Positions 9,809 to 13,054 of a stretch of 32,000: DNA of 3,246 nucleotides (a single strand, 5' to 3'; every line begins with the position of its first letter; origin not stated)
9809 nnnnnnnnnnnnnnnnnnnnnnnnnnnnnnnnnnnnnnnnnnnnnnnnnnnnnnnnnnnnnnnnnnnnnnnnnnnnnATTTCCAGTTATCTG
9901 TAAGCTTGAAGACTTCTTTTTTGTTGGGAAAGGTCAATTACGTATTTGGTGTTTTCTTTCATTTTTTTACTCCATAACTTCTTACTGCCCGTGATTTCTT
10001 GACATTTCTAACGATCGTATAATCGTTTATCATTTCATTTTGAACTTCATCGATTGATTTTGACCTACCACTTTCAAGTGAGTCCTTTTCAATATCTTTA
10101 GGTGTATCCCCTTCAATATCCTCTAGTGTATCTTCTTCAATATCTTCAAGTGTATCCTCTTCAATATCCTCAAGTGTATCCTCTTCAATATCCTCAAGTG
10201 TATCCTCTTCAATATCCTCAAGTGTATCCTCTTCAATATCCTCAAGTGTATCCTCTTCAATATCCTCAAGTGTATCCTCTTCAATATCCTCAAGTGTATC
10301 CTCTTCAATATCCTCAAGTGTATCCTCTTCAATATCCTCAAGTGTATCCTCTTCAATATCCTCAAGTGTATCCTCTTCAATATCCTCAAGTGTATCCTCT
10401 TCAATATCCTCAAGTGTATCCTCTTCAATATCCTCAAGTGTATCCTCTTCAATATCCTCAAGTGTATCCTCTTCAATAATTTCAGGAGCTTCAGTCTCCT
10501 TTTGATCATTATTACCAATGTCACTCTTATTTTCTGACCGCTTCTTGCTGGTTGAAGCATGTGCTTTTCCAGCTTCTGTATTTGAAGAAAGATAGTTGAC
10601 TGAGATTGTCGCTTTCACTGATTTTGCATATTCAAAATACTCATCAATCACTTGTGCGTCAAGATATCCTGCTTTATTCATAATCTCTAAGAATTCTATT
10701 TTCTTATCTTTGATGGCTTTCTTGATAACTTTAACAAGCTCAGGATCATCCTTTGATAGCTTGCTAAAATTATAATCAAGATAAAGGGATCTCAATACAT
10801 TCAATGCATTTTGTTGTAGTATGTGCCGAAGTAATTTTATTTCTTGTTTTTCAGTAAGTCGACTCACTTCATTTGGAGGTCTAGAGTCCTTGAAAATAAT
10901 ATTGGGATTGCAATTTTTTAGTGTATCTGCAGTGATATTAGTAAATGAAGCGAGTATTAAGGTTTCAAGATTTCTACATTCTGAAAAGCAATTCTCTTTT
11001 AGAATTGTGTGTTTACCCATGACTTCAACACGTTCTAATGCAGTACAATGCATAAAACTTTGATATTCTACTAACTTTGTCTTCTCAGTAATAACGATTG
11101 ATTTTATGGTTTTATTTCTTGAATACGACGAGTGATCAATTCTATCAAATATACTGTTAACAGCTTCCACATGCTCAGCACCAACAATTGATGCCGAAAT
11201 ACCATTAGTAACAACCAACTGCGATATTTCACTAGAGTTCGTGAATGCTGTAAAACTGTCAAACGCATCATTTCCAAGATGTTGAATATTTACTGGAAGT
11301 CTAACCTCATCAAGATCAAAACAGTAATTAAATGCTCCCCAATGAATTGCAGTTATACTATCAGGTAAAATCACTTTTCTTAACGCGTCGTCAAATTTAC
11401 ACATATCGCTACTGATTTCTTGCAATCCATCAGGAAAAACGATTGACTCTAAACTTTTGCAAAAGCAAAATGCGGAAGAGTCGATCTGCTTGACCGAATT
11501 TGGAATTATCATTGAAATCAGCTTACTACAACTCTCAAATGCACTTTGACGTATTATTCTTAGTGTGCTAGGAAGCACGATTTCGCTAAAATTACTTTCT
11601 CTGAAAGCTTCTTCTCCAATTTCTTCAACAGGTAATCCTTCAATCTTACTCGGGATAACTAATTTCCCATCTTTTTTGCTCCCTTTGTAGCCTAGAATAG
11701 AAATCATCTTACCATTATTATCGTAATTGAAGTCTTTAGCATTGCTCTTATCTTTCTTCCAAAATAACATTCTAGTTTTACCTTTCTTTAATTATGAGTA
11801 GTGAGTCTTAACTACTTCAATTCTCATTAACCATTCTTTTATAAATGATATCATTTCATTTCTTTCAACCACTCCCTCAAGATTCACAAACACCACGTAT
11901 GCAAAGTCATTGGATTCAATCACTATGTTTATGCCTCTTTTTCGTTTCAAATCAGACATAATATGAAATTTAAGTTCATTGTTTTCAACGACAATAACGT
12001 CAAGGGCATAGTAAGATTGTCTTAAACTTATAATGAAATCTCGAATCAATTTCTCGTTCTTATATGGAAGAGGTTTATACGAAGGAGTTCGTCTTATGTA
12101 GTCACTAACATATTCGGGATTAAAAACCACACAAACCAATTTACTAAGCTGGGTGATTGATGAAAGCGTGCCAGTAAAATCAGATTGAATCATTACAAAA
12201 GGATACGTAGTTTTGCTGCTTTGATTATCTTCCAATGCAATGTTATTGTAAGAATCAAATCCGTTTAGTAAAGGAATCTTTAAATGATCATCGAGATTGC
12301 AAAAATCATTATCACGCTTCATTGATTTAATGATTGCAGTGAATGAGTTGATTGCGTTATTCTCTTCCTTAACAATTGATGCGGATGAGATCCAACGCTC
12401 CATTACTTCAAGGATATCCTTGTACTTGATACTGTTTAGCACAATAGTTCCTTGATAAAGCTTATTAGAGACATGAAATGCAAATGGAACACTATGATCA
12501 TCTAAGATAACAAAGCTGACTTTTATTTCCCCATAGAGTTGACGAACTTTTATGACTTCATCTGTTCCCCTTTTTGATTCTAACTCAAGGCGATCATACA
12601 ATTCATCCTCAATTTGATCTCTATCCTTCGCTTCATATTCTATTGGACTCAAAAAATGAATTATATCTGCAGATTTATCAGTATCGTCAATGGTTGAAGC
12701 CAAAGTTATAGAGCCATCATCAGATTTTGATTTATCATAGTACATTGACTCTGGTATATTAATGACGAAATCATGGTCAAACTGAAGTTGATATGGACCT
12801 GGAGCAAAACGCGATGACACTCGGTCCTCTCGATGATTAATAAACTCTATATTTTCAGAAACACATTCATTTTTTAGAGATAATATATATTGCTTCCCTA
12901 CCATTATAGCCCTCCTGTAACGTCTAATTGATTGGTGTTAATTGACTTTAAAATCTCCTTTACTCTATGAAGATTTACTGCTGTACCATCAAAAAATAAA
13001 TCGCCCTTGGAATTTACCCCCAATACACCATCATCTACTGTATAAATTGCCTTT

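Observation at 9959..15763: Tightly coupled four-gene operon of two cytoplasmic BspA-type LRR proteins plus two unknown proteins inside the island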

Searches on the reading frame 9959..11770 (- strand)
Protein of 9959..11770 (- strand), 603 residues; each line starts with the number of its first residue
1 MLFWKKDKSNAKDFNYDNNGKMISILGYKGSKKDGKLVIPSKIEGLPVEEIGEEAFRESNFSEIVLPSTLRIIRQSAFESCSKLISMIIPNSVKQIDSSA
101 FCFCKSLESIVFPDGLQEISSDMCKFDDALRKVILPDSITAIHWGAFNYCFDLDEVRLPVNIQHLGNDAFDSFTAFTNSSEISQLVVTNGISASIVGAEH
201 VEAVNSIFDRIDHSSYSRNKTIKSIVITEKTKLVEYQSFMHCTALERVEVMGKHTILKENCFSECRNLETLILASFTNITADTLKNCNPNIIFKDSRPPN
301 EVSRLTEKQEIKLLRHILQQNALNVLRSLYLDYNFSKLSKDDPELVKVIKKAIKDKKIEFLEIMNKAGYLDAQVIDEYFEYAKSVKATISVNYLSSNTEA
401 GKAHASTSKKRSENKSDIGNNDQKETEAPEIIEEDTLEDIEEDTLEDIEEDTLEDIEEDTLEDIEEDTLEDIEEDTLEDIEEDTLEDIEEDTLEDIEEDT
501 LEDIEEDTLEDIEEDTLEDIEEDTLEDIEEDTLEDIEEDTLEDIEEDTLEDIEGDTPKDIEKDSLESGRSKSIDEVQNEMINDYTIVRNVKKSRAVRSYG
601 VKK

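Call 4: search_protein_families(library=pfam, proteins=[window:9959-11770:-], max_evalue=0.01)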
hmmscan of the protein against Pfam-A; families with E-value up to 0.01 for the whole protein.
window:9959-11770:- (603 aa): 5 families
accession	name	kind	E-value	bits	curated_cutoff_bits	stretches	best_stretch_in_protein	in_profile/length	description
PF13306.12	LRR_5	-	5.7e-38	130.1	27.7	2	50-172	2-122/127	BspA type Leucine rich repeat region (6 copies)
PF21785.3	Bflower_2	-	2.2e-09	37.6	38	2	433-514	8-90/112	5-fold beta-flower protein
PF22178.3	Gp5_trimer_C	-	6e-05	23.6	30.9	0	497-563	33-99/112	Bacteriophage T4 gp5 C-terminal trimerisation domain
PF13855.12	LRR_8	-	0.0002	21.5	27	0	73-110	16-54/61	Leucine rich repeat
PF05725.18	FNIP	-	0.0078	16.8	21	0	126-152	1-28/44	FNIP Repeat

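Call 5: search_protein_families(library=padloc, proteins=[window:9959-11770:-], max_evalue=0.01)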
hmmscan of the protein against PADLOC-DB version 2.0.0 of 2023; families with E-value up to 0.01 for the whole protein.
window:9959-11770:- (603 aa): 0 families

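Call 17: search_protein_families(library=ncbifam, proteins=[window:9959-11770:-], max_evalue=0.01)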
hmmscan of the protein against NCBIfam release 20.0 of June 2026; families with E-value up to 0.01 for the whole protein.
window:9959-11770:- (603 aa): 2 families
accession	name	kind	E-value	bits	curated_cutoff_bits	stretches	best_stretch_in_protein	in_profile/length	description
NF047961.1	adhesin_HupY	equivalog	7.9e-12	44.1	1250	2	83-179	187-282/978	leucine-rich repeat adhesin HupY/LrrG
NF012181.0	MSCRAMM_SdrD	exception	0.0063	13.9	2500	1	378-564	1118-1302/1379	MSCRAMM family adhesin SdrD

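Call 18: search_protein_families(library=phrogs, proteins=[window:9959-11770:-], max_evalue=0.01)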
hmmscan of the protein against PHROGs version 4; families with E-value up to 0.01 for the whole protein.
window:9959-11770:- (603 aa): 2 families
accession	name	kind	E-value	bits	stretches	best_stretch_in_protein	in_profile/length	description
phrog_35892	-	unknown function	1.7e-22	79.9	1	13-268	56-306/1181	-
phrog_18805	-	unknown function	5.5e-16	59.4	2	127-288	255-398/457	-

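Call 34: find_encoding_contigs(protein=window:9959-11770:-, flank=10000, max_places=10)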
Protein window:9959-11770:- (603 aa): no gene with exactly this product is on record in the collection.

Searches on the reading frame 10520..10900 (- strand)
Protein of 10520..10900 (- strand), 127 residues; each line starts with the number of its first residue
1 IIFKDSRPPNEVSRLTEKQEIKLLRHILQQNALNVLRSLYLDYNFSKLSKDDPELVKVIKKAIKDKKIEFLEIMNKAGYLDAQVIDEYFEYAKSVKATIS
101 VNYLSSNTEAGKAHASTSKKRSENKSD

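Call 32: search_protein_families(library=pfam, proteins=[window:10520-10900:-], max_evalue=10)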
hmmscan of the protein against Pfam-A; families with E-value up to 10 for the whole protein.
seq(127 aa): 1 family
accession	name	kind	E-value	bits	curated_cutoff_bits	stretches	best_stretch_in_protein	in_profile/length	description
PF25647.1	SFV1_VP4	-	0.06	14.1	27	1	46-110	80-135/137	Sulfolobus filamentous virus 1 major coat protein VP4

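Call 46: search_dna_similar(query=window:10520-10861:-, collection=phages, mode=protein, max_evalue=5, max_rows=15)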
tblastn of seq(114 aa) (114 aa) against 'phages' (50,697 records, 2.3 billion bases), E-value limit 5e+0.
No match.

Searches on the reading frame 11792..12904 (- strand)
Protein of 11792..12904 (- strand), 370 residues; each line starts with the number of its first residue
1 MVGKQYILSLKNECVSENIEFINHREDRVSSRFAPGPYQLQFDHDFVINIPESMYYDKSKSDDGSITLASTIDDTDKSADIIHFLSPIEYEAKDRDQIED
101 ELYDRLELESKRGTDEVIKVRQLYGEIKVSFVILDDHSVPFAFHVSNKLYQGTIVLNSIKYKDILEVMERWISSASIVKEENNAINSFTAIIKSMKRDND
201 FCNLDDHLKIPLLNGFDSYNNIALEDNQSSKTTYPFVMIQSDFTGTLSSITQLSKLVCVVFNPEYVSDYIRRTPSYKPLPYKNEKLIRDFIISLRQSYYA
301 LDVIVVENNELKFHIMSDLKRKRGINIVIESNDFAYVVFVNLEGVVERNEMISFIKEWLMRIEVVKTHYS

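Call 4: search_protein_families(library=pfam, proteins=[window:11792-12904:-], max_evalue=0.01)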
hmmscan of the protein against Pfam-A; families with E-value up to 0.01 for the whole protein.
window:11792-12904:- (370 aa): 0 families

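Call 5: search_protein_families(library=padloc, proteins=[window:11792-12904:-], max_evalue=0.01)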
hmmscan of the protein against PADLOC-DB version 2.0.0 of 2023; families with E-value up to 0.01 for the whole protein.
window:11792-12904:- (370 aa): 0 families

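Call 12: find_encoding_contigs(protein=window:11792-12904:-, flank=10000, max_places=10)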
Protein window:11792-12904:- (370 aa): 1 contig read that carries it; 1 place shown.
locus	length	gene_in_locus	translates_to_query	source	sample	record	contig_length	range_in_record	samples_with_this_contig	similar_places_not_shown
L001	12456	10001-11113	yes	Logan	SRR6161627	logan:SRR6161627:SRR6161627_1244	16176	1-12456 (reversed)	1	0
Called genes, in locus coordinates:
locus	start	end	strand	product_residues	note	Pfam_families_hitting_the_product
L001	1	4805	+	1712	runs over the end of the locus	PF00270:DEAD, PF04851:ResIII (weak), PF27116:YjiV_N (weak), PF00271:Helicase_C, PF09369:MZB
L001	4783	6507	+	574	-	PF04851:ResIII (faint), PF13538:UvrD_C_2 (weak)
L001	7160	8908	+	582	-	PF13306:LRR_5, PF13855:LRR_8 (faint), PF13306:LRR_5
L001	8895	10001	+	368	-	PF25390:WD40_RLD (faint), PF13540:RCC1_2 (faint)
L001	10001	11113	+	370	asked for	-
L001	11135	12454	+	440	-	?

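Call 13: find_homologous_proteins(query=window:11792-12904:-, max_evalue=0.001)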
Query window:11792-12904:- (370 aa): 1 proteins with E <= 0.001 among 1162 candidates.
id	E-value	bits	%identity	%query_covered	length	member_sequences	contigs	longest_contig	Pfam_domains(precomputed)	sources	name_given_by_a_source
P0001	1.2e-239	812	100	100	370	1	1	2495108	-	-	-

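Call 17: search_protein_families(library=ncbifam, proteins=[window:11792-12904:-], max_evalue=0.01)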
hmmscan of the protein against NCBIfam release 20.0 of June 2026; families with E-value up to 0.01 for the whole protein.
window:11792-12904:- (370 aa): 0 families

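Call 18: search_protein_families(library=phrogs, proteins=[window:11792-12904:-], max_evalue=0.01)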
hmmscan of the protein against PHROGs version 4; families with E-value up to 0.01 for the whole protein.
window:11792-12904:- (370 aa): 0 families

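Call 22: search_protein_representatives(protein=window:11792-12904:-)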
Query: 370 residues. Proteins with E-value up to 0.001 (for the whole library): 2; up to 1e-10: 2; up to 1e-30: 1. The best 2 are listed.
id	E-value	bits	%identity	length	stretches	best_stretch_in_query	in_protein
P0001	3.9e-240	812.4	100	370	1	1-370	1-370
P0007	4.9e-13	65.6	25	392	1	36-359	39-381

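Call 24: find_encoding_contigs(protein=P0007, flank=10000, max_places=6)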
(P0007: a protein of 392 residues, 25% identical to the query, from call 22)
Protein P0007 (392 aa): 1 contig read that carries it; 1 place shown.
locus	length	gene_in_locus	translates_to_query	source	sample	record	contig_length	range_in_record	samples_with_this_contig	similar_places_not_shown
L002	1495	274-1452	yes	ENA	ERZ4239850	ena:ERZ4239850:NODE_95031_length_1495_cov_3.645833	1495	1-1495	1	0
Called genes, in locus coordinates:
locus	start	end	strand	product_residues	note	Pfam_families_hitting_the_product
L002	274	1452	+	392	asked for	-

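Call 31: search_dna_similar(query=window:11792-12904:-, collection=plasmids, mode=protein, max_evalue=0.01)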
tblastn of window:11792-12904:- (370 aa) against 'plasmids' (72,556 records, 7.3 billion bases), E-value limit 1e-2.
No match.

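Call 32: search_protein_families(library=pfam, proteins=[window:11792-12904:-, P0007], max_evalue=10)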
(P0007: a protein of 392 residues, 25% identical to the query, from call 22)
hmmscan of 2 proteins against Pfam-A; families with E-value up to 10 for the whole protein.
window:11792-12904:- (370 aa): 0 families

P0007 (392 aa): 2 families
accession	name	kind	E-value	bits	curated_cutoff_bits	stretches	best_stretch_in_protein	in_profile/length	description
PF24983.1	DUF7774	-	0.21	12.1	26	1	78-147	7-77/97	Domain of unknown function (DUF7774)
PF00715.22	IL2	-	0.3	11.5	26.2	1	163-285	20-141/145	Interleukin 2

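Call 35: predict_structure(alignment_id=A2)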
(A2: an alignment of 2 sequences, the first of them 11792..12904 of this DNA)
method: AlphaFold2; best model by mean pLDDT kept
length: 370 residues; sequences in the alignment: 2
mean_pLDDT: 34.4   pTM: 0.24
mean pLDDT of the five models: 34.4, 34.3, 32.7, 31.3, 31.2
residues with pLDDT >= 90: 0; 70-90: 0; 50-70: 18; < 50: 352
segments of 3 or more residues with pLDDT < 50: 1-135, 142-145, 147-308, 310-346, 361-370
pLDDT, mean of each block of 10 residues (from residue 1): 25 26 29 28 25 28 28 23 27 39 39 32 38 47 47 44 47 41 39 32 22 23 25 25 33 29 23 22 38 38 41 45 45 41 47 54 39
secondary structure, 60 per line:
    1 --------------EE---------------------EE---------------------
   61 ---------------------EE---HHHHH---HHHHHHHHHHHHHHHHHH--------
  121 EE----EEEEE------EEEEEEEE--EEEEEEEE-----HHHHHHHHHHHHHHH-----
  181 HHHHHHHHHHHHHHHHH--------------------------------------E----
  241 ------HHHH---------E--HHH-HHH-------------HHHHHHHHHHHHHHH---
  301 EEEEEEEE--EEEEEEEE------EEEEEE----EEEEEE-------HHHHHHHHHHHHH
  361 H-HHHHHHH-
elements in order: H87-91 H95-112 E127-131 E138-145 E148-155 H161-175 H181-197 H247-250 H283-297 E301-308 E311-318 E325-330 E335-340 H348-361 H363-369

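Call 38: search_solved_structures(query=A2, max_evalue=10)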
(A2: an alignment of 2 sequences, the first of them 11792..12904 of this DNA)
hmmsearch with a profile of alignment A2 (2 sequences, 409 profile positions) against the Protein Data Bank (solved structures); distinct sequences matched with E-value up to 10: 1.
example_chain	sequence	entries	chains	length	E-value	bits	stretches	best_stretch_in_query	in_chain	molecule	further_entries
1fme_A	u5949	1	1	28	0.98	11.8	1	311-334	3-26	FSD-EY PEPTIDE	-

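Call 54: find_related_loci(query=A2, collection=viral_contigs, flank=8000)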
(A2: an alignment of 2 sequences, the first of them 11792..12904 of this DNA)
Query A2 (370 aa) in viral_contigs; peptide patterns used: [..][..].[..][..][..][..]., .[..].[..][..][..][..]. (x = any residue, [..] = any of these).
331 stretches matched a pattern, but none encodes a relative of the query by tblastn (E <= 1e-3).
